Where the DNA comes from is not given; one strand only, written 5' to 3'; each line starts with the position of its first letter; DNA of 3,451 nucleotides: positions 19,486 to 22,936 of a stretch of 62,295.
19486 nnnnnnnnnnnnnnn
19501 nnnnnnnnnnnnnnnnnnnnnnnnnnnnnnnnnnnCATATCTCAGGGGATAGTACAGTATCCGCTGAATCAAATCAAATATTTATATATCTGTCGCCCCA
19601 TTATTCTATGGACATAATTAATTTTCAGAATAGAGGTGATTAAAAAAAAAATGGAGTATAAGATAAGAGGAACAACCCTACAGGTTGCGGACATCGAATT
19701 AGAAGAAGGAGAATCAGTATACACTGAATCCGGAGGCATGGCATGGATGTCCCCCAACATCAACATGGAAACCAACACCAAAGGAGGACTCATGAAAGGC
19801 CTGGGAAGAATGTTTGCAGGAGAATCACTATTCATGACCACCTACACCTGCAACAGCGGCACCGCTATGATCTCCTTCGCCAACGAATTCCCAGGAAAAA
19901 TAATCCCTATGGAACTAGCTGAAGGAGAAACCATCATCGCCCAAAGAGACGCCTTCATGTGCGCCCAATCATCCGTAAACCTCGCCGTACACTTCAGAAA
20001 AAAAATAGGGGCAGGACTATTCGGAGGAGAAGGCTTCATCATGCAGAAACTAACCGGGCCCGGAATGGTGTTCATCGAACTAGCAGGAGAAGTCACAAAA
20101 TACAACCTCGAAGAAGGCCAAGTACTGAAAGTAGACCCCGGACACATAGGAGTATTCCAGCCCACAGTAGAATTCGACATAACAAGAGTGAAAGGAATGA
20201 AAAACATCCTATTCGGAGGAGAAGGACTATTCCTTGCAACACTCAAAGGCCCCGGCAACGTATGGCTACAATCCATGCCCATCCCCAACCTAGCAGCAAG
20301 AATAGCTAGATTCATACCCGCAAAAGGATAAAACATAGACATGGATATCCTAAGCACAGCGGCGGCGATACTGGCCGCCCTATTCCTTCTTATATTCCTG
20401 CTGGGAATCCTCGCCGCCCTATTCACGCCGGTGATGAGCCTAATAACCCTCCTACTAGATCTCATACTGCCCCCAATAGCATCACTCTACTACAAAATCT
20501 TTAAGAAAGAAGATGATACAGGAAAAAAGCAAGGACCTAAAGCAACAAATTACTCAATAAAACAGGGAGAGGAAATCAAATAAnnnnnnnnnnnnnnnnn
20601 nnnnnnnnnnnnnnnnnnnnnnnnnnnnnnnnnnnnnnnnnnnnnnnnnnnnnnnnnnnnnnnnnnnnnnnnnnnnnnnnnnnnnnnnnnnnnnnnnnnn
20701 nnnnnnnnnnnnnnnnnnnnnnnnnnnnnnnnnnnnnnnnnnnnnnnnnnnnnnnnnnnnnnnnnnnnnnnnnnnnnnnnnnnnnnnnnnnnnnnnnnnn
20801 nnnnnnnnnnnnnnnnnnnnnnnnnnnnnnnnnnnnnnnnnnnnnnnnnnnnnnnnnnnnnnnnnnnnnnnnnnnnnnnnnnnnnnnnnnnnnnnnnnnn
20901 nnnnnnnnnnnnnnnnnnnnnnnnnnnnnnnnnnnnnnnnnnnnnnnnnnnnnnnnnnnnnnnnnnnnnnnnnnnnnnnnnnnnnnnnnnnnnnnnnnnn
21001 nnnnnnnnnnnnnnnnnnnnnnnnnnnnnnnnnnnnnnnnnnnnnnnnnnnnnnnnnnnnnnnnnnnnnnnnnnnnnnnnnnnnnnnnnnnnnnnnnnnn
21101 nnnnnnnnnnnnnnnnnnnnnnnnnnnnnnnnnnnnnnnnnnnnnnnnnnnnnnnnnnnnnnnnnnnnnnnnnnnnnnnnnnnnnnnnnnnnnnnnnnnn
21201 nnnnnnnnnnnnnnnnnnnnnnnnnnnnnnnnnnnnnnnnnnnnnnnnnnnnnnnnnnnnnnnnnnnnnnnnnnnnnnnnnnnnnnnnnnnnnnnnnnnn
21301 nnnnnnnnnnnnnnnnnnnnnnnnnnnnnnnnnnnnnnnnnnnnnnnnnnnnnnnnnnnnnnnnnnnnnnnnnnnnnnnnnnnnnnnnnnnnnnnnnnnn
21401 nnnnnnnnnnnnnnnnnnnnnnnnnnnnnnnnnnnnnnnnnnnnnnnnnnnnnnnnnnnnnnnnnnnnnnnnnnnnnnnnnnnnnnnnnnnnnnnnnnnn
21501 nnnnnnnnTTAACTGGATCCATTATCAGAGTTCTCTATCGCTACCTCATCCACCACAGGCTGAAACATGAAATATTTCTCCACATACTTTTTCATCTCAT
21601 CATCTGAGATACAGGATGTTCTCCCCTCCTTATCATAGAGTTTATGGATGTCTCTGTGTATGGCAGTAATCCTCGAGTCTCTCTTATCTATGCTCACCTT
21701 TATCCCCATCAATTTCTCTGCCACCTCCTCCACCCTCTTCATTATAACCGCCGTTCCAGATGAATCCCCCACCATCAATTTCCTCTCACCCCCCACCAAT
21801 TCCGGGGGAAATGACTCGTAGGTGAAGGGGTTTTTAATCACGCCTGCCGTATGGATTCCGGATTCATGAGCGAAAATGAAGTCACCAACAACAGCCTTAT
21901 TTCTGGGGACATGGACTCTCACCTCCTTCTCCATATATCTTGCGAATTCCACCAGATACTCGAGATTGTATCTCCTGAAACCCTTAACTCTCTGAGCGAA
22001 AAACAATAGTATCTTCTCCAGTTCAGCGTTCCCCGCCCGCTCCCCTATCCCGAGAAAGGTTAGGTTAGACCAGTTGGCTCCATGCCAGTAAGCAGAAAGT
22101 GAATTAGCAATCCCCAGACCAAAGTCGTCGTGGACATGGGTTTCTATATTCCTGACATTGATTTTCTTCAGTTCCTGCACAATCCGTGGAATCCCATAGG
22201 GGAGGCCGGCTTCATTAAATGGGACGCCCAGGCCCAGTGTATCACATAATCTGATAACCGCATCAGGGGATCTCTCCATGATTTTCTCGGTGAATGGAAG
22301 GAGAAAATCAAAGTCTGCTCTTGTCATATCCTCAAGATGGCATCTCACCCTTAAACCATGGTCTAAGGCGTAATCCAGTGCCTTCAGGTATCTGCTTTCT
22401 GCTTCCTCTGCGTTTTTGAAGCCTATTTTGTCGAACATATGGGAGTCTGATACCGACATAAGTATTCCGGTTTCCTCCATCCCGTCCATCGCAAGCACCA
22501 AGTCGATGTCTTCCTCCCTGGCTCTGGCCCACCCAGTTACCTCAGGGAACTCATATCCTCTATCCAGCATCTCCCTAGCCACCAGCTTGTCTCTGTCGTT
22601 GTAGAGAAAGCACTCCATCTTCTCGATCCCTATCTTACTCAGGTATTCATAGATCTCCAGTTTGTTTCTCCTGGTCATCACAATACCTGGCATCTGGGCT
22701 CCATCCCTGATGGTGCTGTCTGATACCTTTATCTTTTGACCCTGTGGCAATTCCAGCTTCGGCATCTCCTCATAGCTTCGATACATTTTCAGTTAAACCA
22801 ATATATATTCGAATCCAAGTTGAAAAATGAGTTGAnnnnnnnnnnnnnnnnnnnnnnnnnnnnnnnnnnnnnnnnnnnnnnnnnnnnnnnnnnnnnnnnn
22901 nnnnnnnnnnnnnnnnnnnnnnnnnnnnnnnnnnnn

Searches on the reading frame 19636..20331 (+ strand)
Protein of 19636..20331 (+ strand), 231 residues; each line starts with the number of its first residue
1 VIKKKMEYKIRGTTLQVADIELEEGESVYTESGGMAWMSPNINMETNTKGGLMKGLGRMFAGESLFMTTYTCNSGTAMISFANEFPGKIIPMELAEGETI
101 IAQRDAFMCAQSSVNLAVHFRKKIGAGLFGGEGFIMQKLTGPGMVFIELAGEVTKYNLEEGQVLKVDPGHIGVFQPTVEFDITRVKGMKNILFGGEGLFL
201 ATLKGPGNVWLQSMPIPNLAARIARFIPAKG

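Call 5: search_protein_families(library=pfam, proteins=[window:19636-20331:+], max_evalue=0.1)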
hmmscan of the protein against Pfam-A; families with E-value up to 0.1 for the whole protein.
window:19636-20331:+ (231 aa): 2 families
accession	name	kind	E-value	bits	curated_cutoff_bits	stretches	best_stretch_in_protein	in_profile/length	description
PF01987.23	AIM24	-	1.4e-75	254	25.7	1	8-214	1-205/205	Mitochondrial biogenesis AIM24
PF11142.13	DUF2917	-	0.075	12.8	25.5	0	18-40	35-57/59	Protein of unknown function (DUF2917)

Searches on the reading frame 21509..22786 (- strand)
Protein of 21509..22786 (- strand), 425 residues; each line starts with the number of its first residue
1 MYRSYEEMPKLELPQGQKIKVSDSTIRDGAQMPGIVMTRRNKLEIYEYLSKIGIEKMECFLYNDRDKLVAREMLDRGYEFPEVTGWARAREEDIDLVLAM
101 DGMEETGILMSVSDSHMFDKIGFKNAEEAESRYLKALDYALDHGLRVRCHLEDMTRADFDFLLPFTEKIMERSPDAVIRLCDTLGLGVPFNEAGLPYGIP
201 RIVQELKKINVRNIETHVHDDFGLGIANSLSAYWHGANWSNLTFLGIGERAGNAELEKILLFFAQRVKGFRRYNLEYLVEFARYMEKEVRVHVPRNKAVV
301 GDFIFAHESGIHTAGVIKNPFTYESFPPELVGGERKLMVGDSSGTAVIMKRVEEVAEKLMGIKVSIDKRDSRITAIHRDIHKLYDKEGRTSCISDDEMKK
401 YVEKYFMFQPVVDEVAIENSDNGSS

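Call 85: search_protein_families(library=pfam, proteins=[window:21509-22786:-], max_evalue=0.0001)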
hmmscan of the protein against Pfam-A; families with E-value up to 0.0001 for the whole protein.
window:21509-22786:- (425 aa): 2 families
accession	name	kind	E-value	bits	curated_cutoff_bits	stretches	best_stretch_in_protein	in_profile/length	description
PF00682.25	HMGL-like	-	3e-37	128.9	29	1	18-263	1-239/260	HMGL-like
PF22617.1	HCS_D2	-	1.8e-14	54.3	27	1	299-357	1-60/82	Homocitrate synthase post-HMGL domain-like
